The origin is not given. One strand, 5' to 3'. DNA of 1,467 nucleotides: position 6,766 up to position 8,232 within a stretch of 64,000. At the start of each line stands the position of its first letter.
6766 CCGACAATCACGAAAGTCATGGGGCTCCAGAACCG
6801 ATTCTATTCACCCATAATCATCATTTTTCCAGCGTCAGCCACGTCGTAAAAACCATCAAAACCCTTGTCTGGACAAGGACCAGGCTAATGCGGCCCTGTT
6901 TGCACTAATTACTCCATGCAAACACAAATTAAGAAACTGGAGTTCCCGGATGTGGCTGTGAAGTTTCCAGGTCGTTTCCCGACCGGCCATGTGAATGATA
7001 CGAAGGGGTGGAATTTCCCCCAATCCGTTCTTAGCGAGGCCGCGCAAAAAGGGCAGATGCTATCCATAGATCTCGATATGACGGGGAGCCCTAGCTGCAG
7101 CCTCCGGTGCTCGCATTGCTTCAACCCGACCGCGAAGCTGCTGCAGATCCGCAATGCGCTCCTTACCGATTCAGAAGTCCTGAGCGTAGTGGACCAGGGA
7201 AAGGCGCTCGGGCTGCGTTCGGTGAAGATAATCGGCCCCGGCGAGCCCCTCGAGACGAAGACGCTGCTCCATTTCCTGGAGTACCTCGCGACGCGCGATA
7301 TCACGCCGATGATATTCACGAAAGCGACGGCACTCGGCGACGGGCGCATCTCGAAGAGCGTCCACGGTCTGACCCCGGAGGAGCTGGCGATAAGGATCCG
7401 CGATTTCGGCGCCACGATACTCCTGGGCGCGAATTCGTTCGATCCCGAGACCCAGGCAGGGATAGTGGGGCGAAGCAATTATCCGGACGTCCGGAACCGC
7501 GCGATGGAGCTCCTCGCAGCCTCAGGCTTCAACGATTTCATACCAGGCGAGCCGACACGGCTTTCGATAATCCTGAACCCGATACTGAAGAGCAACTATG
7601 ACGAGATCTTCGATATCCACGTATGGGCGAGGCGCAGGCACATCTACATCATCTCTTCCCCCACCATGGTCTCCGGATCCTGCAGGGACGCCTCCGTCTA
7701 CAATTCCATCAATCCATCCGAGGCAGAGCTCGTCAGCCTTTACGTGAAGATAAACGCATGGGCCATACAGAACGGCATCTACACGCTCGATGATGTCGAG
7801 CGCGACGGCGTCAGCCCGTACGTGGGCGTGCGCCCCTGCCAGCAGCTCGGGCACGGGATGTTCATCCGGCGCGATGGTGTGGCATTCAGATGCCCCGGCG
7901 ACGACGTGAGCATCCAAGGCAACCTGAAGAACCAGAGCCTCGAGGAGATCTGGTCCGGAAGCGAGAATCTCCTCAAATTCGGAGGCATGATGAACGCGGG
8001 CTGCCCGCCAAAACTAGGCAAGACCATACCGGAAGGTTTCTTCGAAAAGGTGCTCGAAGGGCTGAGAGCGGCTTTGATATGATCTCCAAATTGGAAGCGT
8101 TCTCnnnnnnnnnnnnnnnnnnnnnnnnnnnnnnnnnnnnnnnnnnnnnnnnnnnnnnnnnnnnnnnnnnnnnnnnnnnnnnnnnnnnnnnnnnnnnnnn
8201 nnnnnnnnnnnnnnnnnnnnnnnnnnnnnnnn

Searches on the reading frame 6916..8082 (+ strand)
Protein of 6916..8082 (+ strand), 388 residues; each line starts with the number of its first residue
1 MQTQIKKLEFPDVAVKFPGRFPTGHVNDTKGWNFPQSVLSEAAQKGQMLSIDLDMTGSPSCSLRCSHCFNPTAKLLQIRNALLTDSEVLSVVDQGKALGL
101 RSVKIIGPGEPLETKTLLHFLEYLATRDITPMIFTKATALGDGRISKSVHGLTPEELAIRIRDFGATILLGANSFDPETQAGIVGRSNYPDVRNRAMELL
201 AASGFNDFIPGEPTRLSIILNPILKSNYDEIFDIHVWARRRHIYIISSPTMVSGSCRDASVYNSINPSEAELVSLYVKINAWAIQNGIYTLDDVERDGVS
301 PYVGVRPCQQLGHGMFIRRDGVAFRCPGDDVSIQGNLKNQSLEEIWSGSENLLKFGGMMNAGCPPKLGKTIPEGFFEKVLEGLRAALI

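Call 56: search_protein_families(library=pfam, proteins=[window:6916-8082:+], max_evalue=0.00001)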
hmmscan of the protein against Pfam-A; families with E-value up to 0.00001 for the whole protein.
window:6916-8082:+ (388 aa): 1 family
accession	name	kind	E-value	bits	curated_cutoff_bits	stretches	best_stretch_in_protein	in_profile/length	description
PF04055.27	Radical_SAM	-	1.3e-11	45.4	29.5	1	58-211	4-150/166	Radical SAM superfamily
